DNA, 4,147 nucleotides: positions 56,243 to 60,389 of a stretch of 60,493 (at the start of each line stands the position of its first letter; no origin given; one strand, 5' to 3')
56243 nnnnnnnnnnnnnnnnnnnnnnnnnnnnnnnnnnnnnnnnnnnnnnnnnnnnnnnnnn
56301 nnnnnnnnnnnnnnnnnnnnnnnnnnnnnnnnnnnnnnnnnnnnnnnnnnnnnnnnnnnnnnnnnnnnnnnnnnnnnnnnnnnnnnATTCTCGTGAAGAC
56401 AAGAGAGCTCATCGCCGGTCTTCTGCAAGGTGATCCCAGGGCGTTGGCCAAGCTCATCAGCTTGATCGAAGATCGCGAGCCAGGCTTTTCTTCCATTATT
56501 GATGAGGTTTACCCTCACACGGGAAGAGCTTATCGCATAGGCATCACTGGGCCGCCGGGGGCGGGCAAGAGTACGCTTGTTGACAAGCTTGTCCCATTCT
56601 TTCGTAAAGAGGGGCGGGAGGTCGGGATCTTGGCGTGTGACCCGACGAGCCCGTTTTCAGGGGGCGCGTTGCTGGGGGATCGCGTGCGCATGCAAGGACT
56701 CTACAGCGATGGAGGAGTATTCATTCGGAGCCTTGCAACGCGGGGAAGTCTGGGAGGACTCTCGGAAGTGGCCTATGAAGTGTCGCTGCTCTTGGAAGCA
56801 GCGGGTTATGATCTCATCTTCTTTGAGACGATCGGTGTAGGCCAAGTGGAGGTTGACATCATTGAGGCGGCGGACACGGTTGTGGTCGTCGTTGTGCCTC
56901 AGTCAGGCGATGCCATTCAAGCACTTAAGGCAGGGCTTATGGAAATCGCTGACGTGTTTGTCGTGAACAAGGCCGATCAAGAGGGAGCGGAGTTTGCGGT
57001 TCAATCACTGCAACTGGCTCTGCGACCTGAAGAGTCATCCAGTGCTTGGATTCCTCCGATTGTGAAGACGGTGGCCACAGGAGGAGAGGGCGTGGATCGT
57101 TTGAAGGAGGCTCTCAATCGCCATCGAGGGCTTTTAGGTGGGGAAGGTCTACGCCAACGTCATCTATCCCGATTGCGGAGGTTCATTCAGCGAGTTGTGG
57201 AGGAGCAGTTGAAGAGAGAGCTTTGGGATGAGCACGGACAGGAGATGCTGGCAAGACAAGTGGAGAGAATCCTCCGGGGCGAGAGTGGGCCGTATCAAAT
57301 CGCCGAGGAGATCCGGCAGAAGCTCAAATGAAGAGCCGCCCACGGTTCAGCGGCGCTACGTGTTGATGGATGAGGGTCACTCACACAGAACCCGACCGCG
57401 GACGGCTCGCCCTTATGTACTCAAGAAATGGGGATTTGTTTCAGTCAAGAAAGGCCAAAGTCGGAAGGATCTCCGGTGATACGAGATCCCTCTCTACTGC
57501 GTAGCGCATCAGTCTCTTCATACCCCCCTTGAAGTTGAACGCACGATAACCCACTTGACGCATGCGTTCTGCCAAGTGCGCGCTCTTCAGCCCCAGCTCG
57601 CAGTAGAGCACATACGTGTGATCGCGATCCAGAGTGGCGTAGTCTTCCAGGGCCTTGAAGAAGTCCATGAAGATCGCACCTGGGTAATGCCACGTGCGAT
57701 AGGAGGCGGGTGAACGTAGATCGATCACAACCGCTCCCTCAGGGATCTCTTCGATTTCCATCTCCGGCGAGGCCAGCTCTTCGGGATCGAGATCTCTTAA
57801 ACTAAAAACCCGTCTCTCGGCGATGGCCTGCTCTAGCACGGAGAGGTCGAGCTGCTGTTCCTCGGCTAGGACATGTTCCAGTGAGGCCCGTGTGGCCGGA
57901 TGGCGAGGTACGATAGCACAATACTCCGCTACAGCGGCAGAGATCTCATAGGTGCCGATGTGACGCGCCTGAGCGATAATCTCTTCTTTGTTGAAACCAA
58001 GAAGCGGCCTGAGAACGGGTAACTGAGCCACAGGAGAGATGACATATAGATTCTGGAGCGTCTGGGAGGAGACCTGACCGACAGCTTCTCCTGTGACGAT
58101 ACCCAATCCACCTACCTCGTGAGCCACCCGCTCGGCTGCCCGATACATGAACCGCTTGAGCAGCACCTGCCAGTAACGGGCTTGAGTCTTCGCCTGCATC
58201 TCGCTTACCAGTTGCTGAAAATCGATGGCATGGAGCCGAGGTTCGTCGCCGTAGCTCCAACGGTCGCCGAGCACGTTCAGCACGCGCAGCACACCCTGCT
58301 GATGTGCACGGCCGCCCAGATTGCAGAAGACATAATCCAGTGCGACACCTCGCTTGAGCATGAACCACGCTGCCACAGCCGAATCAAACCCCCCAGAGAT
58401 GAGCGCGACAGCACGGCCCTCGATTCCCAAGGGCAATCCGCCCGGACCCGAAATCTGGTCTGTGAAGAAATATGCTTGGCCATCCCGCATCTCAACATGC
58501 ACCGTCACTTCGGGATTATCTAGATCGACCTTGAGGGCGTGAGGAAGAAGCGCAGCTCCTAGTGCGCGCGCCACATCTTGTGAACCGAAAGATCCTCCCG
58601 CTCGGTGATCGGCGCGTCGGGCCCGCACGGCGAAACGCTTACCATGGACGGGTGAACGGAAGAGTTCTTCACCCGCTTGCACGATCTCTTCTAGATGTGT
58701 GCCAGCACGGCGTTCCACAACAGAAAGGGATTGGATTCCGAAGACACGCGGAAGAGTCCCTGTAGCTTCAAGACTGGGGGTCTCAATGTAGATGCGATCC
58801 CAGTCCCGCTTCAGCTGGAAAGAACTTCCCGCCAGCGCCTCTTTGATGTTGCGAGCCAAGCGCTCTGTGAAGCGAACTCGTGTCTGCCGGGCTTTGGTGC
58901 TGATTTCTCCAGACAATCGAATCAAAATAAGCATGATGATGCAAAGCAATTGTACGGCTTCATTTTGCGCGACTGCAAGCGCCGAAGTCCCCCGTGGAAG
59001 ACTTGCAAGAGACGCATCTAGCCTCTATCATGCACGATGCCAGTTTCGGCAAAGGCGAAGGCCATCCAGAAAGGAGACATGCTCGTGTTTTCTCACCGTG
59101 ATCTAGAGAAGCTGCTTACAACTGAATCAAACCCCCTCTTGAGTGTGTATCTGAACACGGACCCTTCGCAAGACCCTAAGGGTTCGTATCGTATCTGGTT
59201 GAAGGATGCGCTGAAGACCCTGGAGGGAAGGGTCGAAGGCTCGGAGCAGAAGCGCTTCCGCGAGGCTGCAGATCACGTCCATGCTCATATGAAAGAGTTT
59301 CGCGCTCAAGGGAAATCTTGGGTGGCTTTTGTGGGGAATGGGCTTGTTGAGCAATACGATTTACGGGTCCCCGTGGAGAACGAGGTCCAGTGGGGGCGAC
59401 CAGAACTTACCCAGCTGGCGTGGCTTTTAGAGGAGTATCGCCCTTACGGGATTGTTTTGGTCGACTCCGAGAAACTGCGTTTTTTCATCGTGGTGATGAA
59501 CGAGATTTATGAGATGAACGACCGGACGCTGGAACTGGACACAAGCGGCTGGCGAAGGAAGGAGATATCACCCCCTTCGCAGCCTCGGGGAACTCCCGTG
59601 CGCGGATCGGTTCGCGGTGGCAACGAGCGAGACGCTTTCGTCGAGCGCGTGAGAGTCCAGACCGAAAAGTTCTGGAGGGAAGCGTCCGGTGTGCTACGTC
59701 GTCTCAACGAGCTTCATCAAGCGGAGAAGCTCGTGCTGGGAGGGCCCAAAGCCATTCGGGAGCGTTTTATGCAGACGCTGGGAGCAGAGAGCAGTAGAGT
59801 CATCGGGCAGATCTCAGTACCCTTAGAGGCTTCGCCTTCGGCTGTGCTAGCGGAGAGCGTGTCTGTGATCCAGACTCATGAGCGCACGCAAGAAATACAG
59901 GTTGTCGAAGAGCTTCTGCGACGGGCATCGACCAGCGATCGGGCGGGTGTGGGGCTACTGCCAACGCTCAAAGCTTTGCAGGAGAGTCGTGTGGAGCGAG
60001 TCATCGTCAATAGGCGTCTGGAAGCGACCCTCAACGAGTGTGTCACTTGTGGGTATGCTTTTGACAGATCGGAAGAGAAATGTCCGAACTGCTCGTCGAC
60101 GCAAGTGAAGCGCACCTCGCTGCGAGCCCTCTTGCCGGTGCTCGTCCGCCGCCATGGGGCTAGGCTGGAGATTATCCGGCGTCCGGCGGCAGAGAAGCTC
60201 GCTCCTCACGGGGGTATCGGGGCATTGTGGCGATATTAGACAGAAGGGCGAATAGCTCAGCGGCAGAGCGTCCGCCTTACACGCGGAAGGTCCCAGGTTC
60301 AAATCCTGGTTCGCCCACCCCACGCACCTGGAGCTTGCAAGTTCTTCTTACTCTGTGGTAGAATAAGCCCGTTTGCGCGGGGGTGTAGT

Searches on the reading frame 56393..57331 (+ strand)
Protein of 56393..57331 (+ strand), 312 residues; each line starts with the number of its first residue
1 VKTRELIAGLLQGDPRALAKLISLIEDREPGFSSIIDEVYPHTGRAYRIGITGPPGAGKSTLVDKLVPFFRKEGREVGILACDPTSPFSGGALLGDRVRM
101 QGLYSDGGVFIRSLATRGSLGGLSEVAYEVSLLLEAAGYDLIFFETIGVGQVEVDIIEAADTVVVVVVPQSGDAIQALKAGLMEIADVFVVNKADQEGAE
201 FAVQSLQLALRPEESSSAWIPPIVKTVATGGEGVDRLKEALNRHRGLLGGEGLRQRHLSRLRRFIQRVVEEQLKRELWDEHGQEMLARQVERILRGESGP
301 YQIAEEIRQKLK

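Call 81: search_protein_families(library=pfam, proteins=[window:56393-57331:+], max_evalue=0.001)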
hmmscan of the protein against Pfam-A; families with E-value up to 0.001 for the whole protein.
window:56393-57331:+ (312 aa): 5 families
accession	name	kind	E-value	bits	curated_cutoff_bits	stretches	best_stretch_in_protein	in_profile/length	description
PF03308.22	MeaB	-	2.3e-88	296.2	23.1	1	18-279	1-270/273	Methylmalonyl Co-A mutase-associated GTPase MeaB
PF02492.25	cobW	-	6.8e-08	32.7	20.7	1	49-207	3-166/180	CobW/HypB/UreG, nucleotide-binding domain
PF03266.21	NTPase_1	-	4.4e-05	23.8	23.9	1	48-78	1-31/168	NTPase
PF00009.33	GTP_EFTU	-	9.6e-05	22.5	26.5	0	47-67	4-24/188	Elongation factor Tu GTP binding domain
PF03029.23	ATP_bind_1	-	0.0002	21.6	27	1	51-85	1-35/240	Conserved hypothetical ATP binding protein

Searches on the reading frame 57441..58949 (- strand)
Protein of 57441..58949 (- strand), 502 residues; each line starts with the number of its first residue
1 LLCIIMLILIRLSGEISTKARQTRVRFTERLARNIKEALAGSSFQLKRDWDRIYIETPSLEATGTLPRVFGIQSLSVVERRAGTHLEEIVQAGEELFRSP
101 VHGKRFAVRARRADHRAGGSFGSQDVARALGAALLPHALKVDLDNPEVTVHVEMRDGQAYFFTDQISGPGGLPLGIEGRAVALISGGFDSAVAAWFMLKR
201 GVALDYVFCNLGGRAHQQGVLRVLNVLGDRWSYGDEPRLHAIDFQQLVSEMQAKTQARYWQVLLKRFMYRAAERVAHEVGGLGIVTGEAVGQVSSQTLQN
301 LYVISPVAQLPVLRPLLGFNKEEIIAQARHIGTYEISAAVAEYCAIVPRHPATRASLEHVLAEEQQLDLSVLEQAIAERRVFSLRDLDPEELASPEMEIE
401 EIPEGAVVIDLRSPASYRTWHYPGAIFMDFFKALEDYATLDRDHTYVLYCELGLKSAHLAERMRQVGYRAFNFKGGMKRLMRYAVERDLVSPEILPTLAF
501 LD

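Call 55: search_protein_families(library=pfam, proteins=[window:57441-58949:-], max_evalue=0.00001)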
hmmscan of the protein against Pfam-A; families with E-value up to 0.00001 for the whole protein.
window:57441-58949:- (502 aa): 4 families
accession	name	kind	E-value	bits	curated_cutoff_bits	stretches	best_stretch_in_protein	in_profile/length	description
PF02568.20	ThiI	-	1.8e-59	201.1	20.5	1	175-369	1-197/197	Thiamine biosynthesis protein (ThiI)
PF22025.1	ThiI_fer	-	3.8e-14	53.3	25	1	8-76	2-72/72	ThiI ferredoxin-like domain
PF02926.22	THUMP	-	4.7e-13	49.8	20.6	1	85-164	3-84/84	THUMP domain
PF00581.25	Rhodanese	-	8.6e-12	45.8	22.2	1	405-479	12-98/102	Rhodanese-like domain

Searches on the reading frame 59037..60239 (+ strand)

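Call 81: search_protein_families(library=pfam, proteins=[window:59037-60239:+], max_evalue=0.001)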
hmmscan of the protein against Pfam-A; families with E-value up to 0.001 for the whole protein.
window:59037-60239:+ (400 aa): 2 families
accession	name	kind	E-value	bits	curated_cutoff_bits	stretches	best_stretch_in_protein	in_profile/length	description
PF18854.6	baeRF_family10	-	1.5e-22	80.9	27.1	1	122-275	1-139/143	Bacterial archaeo-eukaryotic release factor family 10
PF18846.6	baeRF_family5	-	3.4e-10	40.6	27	1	138-258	4-116/132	Bacterial archaeo-eukaryotic release factor family 5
